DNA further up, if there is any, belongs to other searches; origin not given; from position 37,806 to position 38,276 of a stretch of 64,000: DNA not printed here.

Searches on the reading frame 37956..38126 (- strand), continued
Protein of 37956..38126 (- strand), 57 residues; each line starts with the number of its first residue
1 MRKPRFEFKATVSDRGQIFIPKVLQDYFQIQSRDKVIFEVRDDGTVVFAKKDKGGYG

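Call 67: fold_search(model_id=the predicted structure, library=pdb)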
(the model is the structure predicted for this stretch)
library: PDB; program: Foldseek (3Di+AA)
matches with E <= 10: 303; with E <= 0.001: 0
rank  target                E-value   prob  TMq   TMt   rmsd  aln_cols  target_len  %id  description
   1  8iuf_A2               6.5e-01  0.33  0.31  0.10   5.2        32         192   31  Cryo-EM structure of Euglena gracilis super-complex I+III2+IV, composite (released 2024-02-28)
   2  2w1t_A                7.4e-01  0.82  0.51  0.19   4.1        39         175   31  Crystal Structure of B. subtilis SpoVT (released 2008-11-18)
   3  5jrl_A                8.9e-01  0.09  0.23  0.04   9.6        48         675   12  Crystal Structure of the Sphingopyxin I Lasso Peptide Isopeptidase SpI-IsoP (Native) (released 2016-09-14)
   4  9xpf_A                1.1e+00  0.16  0.35  0.06   6.4        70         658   11  The structure of sheath and tube proteins of phage Phikz (released 2026-02-11)
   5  2w1t_B                1.4e+00  0.60  0.48  0.18   4.2        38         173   32  Crystal Structure of B. subtilis SpoVT (released 2008-11-18)
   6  8tob_AB               2.0e+00  0.44  0.44  0.38   5.2        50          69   10  Acinetobacter GP16 Type IV pilus (released 2024-03-06)
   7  3lyv_A                2.0e+00  0.12  0.35  0.34   9.5        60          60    8  Crystal structure of a domain of ribosome-associated factor Y from streptococcus pyogenes serotype M6. Northeast Struc (released 2010-05-26)
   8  2y1n_A                2.3e+00  0.20  0.37  0.06   9.3        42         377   14  Structure of c-Cbl-ZAP-70 peptide complex (released 2012-01-18)
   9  3cjs_C                2.6e+00  0.11  0.35  0.31   8.3        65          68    6  Minimal Recognition Complex between PrmA and Ribosomal Protein L11 (released 2008-05-20)
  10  5z58_v                2.6e+00  0.06  0.29  0.19  14.8        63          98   11  Cryo-EM structure of a human activated spliceosome (early Bact) at 4.9 angstrom. (released 2018-09-19)
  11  1b47_A                2.9e+00  0.16  0.37  0.08   9.2        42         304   14  STRUCTURE OF THE N-TERMINAL DOMAIN OF CBL IN COMPLEX WITH ITS BINDING SITE IN ZAP-70 (released 1999-04-27)
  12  4egj_A                2.9e+00  0.15  0.39  0.11   6.9        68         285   12  Crystal structure of D-alanine-D-alanine ligase from Burkholderia xenovorans (released 2012-07-18)
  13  3eet_B                2.9e+00  0.09  0.33  0.11   5.1        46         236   20  Crystal structure of putative GntR-family transcriptional regulator (released 2008-09-16)
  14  2a9y                  3.1e+00  0.20  0.33  0.06   5.9        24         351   25  Crystal structure of T. gondii adenosine kinase complexed with N6-dimethyladenosine (released 2006-07-11)
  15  4egj_D                3.1e+00  0.15  0.39  0.12   6.9        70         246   11  Crystal structure of D-alanine-D-alanine ligase from Burkholderia xenovorans (released 2012-07-18)
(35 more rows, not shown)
